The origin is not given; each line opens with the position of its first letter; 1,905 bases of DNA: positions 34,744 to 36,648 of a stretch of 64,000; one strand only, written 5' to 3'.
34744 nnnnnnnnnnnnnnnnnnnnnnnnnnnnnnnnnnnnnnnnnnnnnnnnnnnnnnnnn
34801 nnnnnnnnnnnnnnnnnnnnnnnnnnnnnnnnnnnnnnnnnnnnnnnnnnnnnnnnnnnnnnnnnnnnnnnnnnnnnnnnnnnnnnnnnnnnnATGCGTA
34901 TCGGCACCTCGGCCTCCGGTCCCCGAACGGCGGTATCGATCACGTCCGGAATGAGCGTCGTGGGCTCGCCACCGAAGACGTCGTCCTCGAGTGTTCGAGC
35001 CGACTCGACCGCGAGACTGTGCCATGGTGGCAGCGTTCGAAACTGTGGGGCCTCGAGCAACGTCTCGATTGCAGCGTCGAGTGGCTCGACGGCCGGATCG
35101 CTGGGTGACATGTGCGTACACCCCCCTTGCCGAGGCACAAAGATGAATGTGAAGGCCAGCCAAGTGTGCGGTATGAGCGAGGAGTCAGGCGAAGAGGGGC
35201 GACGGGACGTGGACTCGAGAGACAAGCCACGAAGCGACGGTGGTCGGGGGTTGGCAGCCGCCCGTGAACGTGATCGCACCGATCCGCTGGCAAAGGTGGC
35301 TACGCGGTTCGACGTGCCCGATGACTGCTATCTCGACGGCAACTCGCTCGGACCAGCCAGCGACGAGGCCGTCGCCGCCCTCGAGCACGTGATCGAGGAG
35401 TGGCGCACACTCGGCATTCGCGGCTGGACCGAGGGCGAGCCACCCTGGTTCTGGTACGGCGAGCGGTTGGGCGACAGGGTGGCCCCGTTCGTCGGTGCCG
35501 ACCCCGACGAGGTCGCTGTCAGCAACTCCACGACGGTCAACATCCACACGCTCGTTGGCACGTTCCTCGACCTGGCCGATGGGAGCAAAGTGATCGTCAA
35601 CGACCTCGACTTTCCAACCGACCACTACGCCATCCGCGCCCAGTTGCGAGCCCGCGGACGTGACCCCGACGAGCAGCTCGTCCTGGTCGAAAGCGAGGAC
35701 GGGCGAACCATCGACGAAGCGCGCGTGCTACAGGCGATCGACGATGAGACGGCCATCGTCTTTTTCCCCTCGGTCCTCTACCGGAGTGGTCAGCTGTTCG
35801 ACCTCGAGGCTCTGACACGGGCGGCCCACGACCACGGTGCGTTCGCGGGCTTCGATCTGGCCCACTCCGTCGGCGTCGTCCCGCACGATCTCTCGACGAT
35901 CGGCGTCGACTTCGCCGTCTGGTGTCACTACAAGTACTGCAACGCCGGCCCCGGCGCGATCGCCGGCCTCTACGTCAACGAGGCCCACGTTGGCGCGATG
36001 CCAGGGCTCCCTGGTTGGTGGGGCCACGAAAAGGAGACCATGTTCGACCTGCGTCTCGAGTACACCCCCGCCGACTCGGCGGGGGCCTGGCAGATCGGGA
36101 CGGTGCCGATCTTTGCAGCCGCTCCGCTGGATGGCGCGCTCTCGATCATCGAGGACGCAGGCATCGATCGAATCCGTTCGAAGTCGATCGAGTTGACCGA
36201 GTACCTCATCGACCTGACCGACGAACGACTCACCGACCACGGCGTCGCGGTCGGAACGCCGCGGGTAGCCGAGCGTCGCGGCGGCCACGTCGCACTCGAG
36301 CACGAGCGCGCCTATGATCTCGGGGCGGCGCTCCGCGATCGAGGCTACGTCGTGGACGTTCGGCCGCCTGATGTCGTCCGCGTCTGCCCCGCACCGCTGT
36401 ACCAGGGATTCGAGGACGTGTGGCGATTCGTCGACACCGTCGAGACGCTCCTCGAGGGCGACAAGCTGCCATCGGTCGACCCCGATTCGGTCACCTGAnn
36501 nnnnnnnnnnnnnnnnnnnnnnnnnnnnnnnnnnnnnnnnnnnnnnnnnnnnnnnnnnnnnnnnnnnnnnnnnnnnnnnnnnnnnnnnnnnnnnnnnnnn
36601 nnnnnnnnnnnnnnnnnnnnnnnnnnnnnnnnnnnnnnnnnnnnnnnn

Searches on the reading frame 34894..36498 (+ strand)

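Call 7: search_protein_families(library=pfam, proteins=[window:34894-36498:+])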
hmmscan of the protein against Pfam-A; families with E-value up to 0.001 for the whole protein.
window:34894-36498:+ (534 aa): 3 families
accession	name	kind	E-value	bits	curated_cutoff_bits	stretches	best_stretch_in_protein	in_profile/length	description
PF22580.2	KYNU_C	-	4.6e-29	100.7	27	1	427-515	1-89/90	Kynureninase C-terminal domain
PF00266.25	Aminotran_5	-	1.5e-22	80.6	21.5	1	146-471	2-317/371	Aminotransferase class-V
PF01041.23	DegT_DnrJ_EryC1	-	7.4e-05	22.6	19.8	1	194-329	31-153/360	DegT/DnrJ/EryC1/StrS aminotransferase family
